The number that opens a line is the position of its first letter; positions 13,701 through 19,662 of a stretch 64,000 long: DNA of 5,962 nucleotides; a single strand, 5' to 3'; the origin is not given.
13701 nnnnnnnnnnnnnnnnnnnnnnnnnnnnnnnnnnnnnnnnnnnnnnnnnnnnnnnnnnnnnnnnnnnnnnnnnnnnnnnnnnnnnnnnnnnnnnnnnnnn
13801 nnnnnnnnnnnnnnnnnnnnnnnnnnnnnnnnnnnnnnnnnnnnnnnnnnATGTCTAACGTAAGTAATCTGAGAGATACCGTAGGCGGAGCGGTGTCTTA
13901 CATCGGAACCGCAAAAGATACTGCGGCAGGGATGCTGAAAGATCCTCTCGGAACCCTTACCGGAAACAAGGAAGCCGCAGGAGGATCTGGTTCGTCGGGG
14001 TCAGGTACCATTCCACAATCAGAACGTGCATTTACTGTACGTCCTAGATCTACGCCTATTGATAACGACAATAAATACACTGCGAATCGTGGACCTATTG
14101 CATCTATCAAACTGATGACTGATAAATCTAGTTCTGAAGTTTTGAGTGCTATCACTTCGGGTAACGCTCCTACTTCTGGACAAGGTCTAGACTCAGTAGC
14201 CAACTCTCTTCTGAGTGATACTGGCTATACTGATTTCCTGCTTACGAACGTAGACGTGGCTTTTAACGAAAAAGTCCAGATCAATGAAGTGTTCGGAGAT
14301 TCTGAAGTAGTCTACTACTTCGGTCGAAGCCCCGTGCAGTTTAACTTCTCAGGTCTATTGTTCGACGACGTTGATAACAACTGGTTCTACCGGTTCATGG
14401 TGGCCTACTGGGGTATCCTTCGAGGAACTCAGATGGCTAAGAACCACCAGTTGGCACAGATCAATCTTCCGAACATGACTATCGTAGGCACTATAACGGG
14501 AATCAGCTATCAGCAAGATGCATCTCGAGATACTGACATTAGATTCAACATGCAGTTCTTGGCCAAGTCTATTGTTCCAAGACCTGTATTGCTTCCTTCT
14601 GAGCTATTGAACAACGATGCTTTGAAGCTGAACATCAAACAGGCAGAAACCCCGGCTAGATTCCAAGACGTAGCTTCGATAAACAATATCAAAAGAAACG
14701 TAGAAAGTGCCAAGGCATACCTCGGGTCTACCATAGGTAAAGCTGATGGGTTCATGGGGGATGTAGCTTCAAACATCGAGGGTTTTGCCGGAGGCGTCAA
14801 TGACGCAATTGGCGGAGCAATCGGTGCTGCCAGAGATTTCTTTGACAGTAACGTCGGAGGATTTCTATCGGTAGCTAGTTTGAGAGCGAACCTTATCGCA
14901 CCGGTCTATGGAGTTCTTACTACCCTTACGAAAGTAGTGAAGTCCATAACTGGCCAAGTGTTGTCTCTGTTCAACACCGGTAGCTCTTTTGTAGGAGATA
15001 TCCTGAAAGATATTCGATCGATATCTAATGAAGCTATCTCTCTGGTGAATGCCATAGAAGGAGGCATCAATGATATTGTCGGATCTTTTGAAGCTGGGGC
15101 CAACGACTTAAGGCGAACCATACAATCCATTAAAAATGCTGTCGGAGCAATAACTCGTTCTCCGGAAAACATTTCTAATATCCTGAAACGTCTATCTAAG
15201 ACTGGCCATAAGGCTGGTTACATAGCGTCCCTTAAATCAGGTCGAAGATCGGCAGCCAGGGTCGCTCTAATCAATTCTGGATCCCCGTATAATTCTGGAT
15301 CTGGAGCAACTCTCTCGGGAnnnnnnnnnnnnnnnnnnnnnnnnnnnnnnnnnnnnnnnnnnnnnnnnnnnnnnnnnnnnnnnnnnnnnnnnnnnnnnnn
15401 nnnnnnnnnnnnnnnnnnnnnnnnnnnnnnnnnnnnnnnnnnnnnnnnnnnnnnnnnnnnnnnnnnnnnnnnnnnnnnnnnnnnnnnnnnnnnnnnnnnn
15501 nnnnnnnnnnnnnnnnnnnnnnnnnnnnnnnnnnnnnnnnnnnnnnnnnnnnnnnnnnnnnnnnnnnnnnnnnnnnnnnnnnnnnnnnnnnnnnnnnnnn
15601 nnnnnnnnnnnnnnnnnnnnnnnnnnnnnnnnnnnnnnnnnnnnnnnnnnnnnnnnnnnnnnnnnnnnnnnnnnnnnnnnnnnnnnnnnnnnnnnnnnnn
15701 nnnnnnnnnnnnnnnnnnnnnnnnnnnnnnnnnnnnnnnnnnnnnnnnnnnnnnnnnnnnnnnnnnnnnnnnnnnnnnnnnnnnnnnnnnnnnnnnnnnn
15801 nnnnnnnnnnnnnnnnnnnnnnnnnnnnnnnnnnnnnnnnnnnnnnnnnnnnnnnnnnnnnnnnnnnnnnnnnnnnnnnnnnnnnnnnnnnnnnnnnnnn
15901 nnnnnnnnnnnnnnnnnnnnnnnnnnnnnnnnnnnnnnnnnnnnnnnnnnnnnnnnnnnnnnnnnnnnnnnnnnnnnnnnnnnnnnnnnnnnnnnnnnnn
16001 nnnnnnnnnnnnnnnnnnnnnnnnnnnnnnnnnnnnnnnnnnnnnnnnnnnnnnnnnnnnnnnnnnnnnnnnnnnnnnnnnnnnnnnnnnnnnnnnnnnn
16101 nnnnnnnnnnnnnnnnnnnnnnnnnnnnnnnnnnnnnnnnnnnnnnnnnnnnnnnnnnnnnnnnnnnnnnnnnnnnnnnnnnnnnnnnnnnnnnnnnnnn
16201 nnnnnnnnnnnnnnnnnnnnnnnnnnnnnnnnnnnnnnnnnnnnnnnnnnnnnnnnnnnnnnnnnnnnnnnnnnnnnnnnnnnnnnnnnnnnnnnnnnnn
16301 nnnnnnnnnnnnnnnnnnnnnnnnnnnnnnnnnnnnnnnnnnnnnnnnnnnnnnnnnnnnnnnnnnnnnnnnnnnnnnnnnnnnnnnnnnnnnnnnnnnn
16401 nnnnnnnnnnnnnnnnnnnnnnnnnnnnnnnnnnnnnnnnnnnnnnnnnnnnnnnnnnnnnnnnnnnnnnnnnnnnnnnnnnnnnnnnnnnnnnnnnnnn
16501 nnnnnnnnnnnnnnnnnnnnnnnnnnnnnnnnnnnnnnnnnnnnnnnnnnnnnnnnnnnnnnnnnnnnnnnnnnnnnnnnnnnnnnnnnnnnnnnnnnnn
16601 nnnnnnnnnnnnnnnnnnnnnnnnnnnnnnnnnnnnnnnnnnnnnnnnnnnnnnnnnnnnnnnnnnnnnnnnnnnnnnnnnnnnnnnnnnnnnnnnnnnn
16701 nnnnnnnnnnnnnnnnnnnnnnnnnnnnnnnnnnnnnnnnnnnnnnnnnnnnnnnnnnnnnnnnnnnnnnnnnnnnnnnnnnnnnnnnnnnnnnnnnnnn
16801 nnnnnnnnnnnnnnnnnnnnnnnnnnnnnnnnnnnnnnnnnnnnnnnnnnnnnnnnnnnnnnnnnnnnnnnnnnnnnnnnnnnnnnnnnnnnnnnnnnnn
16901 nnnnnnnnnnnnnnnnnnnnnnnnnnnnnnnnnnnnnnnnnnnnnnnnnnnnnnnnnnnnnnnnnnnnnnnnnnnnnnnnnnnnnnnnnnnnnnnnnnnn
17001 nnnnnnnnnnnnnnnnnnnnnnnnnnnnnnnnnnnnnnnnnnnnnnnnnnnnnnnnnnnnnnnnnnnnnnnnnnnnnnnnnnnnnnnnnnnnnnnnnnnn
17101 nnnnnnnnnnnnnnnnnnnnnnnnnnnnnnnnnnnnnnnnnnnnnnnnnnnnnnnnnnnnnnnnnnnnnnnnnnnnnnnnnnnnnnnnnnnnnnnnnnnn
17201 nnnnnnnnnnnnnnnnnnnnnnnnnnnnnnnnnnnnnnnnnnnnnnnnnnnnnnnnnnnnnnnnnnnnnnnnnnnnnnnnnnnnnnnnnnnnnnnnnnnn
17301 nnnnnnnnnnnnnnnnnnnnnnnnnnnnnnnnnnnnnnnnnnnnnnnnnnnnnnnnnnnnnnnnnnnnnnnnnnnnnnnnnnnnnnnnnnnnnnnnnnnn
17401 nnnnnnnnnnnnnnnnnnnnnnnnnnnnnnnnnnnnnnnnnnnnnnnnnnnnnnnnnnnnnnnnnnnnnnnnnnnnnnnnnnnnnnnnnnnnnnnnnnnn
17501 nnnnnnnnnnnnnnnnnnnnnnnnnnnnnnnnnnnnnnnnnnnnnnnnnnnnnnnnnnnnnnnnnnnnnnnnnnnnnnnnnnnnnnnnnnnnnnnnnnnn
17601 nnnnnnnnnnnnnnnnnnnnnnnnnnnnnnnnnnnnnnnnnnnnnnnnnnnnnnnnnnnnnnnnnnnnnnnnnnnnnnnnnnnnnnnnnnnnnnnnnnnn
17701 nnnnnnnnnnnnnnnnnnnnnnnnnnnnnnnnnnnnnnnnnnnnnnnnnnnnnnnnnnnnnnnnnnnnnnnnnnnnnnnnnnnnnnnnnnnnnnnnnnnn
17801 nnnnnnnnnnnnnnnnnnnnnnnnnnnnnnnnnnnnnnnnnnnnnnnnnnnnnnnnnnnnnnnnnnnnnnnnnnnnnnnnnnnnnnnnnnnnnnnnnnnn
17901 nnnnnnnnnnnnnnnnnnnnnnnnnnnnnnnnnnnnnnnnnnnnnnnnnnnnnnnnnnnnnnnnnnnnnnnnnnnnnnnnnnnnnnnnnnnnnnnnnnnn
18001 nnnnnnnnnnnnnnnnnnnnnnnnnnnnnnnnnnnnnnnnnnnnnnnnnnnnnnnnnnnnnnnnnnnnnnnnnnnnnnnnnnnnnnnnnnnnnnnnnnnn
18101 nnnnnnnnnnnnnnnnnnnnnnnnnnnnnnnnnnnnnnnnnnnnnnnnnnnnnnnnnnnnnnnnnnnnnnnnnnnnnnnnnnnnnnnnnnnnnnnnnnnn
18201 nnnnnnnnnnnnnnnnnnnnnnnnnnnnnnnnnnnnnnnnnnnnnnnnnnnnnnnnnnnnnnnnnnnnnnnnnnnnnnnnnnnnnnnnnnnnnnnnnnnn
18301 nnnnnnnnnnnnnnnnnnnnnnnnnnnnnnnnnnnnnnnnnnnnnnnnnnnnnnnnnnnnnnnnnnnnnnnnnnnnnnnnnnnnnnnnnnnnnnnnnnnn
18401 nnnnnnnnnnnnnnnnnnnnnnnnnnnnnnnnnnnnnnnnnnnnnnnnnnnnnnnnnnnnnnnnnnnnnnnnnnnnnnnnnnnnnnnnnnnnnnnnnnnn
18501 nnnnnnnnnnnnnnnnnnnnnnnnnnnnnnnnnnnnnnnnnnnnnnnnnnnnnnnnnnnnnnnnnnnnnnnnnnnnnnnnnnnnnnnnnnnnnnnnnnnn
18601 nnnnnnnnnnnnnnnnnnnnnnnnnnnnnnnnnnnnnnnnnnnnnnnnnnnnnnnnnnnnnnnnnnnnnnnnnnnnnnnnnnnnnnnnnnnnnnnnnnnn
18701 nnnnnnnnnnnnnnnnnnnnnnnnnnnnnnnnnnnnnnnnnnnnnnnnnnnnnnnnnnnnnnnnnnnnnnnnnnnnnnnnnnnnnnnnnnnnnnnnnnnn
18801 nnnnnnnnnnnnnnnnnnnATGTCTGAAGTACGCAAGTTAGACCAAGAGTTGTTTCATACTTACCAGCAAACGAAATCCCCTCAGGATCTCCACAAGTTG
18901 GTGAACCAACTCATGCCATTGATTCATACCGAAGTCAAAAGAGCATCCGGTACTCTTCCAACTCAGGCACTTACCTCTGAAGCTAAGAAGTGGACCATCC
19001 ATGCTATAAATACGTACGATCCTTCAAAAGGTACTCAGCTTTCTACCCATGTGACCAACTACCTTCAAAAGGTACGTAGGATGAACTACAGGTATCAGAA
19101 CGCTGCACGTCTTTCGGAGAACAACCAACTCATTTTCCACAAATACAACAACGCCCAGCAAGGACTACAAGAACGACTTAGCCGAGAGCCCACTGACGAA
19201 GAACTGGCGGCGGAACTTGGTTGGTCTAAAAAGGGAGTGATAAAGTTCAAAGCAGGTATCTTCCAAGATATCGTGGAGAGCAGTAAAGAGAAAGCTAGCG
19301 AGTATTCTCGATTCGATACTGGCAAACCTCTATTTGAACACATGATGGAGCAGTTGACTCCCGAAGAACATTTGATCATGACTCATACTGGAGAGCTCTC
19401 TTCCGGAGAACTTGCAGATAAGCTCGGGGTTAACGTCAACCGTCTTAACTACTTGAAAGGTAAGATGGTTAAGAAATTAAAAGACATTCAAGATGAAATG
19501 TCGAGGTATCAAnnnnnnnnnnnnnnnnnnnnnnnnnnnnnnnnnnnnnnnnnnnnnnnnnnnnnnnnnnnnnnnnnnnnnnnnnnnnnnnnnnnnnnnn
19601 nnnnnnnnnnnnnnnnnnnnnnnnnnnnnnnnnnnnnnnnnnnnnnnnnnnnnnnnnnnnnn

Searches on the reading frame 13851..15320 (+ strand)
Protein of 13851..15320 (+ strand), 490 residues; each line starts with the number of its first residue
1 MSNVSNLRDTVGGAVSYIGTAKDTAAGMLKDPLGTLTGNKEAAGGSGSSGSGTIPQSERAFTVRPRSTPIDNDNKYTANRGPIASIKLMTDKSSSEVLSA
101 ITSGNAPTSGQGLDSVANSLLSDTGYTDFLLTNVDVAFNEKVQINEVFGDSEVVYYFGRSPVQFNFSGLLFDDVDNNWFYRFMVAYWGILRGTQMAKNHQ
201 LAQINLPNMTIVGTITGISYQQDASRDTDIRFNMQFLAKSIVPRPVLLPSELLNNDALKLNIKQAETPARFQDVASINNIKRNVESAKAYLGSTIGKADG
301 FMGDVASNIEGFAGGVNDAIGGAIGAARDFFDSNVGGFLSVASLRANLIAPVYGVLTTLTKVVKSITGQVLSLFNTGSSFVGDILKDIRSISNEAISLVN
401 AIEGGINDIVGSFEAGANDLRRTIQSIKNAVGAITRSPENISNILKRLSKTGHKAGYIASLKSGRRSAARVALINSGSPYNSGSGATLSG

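Call 11: search_protein_families(library=phrogs, proteins=[window:13851-15320:+], max_evalue=0.001)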
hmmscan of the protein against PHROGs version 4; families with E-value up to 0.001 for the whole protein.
window:13851-15320:+ (490 aa): 2 families
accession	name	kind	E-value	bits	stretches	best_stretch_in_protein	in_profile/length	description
phrog_305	-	tail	6.8e-05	22.6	1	274-428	552-703/1001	tail length tape measure protein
phrog_4200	-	tail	0.00046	19.8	1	277-437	408-561/732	tail length tape measure protein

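Call 33: search_protein_families(library=pfam, proteins=[window:13851-15320:+], max_evalue=0.01)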
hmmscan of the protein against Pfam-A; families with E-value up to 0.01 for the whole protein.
window:13851-15320:+ (490 aa): 0 families

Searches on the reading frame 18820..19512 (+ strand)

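Call 11: search_protein_families(library=phrogs, proteins=[window:18820-19512:+], max_evalue=0.001)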
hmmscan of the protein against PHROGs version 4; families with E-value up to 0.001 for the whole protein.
window:18820-19512:+ (231 aa): 2 families
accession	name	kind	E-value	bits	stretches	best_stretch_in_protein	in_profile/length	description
phrog_351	-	transcription regulation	1.1e-12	48.4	1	18-223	499-725/928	RNA polymerase sigma factor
phrog_13787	-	unknown function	0.00027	22.1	0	173-225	116-169/172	-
